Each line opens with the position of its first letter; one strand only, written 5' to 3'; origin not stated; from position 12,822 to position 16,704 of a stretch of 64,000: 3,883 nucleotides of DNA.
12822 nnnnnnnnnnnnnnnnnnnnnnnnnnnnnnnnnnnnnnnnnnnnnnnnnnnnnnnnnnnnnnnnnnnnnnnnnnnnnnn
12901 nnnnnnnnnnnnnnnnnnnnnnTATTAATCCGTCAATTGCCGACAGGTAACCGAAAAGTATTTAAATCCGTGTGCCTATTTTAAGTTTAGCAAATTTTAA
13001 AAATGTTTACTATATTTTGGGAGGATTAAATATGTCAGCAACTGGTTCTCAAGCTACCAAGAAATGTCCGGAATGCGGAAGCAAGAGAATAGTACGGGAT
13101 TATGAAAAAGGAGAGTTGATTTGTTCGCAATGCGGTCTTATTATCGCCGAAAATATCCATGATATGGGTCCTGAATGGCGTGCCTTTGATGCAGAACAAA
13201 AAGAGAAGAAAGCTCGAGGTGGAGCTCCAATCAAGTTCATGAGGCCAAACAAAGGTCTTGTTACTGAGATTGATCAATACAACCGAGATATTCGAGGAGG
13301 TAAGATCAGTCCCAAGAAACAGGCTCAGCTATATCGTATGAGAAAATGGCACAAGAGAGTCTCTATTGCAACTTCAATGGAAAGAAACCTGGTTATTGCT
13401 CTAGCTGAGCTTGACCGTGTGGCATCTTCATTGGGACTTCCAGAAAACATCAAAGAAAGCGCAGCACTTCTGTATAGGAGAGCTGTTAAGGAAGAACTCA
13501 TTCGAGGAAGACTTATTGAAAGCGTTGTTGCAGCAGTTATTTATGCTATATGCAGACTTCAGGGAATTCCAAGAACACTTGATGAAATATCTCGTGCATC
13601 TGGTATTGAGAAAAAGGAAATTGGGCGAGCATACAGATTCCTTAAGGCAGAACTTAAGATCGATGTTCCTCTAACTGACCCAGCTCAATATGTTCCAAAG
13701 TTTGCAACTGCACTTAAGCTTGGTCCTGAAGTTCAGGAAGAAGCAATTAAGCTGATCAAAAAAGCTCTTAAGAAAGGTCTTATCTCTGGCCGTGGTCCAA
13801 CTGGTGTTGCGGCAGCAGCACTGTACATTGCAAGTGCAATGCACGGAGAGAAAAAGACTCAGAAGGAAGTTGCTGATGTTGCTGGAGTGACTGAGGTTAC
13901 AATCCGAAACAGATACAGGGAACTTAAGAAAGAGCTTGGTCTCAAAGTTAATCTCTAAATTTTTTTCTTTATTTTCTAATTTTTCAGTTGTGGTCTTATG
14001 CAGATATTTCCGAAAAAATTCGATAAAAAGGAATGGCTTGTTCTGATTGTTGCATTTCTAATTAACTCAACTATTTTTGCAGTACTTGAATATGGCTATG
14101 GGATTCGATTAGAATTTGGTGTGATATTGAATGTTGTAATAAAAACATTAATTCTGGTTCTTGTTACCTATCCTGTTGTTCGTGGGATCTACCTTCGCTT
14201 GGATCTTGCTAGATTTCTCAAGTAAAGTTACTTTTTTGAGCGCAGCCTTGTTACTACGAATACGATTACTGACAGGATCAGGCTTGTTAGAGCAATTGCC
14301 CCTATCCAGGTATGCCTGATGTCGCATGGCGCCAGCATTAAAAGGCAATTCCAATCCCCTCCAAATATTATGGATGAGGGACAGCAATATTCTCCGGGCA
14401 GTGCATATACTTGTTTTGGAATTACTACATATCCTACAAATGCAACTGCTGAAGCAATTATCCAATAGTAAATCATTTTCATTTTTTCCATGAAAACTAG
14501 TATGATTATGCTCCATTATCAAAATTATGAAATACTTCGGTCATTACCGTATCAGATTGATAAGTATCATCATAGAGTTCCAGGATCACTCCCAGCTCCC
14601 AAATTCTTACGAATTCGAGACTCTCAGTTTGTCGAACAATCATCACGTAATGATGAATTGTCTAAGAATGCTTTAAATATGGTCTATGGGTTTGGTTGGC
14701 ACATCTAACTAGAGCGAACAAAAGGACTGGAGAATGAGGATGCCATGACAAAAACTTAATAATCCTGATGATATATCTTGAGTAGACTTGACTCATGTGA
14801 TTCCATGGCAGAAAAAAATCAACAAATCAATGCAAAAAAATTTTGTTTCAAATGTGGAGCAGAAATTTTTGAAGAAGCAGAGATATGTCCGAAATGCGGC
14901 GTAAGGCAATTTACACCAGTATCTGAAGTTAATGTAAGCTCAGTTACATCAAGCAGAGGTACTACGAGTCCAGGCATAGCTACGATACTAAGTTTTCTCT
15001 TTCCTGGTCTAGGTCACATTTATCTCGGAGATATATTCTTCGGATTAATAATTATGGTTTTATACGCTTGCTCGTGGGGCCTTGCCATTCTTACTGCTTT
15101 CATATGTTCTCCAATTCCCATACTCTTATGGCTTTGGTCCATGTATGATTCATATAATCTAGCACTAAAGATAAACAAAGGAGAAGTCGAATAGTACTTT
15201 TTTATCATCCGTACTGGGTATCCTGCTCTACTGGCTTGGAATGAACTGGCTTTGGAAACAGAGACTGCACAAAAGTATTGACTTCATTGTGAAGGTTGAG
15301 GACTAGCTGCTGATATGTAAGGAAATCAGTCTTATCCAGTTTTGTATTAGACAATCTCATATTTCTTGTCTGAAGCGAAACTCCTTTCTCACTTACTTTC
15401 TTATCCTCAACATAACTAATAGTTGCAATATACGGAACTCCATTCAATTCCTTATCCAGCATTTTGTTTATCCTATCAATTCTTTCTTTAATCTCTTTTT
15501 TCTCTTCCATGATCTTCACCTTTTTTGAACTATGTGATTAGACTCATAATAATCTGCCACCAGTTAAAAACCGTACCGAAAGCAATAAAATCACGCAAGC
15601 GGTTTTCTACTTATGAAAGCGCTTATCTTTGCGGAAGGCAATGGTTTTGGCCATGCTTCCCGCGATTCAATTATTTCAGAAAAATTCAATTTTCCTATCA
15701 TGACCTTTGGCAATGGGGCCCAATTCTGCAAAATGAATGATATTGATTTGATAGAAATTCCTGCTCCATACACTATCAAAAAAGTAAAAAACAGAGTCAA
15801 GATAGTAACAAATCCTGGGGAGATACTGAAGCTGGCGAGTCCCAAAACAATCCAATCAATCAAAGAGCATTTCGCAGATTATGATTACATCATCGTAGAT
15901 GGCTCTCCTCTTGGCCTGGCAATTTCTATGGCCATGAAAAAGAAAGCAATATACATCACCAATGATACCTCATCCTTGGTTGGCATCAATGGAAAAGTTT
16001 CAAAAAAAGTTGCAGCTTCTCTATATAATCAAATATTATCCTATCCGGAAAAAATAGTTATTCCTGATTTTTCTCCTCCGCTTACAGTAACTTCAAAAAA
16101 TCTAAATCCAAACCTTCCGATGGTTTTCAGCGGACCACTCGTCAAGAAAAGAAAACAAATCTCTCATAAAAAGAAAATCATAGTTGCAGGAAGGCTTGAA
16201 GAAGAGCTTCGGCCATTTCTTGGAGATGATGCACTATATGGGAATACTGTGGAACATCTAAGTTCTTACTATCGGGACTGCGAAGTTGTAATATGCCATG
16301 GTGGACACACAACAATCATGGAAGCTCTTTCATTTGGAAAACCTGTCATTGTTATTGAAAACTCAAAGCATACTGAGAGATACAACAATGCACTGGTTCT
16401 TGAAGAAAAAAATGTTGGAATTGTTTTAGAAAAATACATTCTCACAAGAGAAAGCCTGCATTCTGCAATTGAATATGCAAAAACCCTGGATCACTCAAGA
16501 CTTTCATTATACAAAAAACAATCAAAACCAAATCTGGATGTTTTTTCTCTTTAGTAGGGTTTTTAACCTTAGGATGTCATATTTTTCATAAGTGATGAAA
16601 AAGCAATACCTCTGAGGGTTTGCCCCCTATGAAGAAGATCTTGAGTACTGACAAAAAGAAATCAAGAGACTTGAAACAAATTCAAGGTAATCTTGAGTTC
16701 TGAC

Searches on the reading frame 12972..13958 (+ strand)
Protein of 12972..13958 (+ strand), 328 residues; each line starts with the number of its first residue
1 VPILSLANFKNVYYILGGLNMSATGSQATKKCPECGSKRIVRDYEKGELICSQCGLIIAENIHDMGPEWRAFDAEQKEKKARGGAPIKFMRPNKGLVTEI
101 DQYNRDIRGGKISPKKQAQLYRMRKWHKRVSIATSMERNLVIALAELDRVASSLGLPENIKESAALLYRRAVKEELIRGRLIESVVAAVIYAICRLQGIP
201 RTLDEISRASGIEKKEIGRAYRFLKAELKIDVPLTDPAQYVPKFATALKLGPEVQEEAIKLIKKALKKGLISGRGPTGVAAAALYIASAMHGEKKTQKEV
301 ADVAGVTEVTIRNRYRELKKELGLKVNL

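Call 80: search_protein_families(library=pfam, proteins=[window:12972-13958:+])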
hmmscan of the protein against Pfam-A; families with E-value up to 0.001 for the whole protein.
window:12972-13958:+ (328 aa): 3 families
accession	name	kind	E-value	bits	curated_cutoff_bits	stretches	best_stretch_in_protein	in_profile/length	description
PF00382.24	TFIIB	-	5.5e-48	161.4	23.6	2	231-320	2-91/92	Transcription factor TFIIB repeat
PF08271.17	Zn_Ribbon_TF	-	3.6e-18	65.3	29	1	31-72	2-43/43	TFIIB zinc-binding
PF04545.22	Sigma70_r4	-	0.00043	20.2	24.1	0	292-316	18-42/50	Sigma-70, region 4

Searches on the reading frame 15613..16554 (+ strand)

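Call 80: search_protein_families(library=pfam, proteins=[window:15613-16554:+])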
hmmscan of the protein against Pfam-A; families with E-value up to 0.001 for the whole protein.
window:15613-16554:+ (313 aa): 3 families
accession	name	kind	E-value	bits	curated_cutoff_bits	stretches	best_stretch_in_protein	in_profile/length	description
PF04101.22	Glyco_tran_28_C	-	8.2e-19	68.7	22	1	214-304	63-152/166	Glycosyltransferase family 28 C-terminal domain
PF13528.12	Glyco_trans_1_3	-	1.1e-07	31.8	25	1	221-282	253-314/322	Glycosyl transferase family 1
PF06722.18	EryCIII-like_C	-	1.7e-05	25.3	31.7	1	218-287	43-110/145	Erythromycin biosynthesis protein CIII-like, C-terminal domain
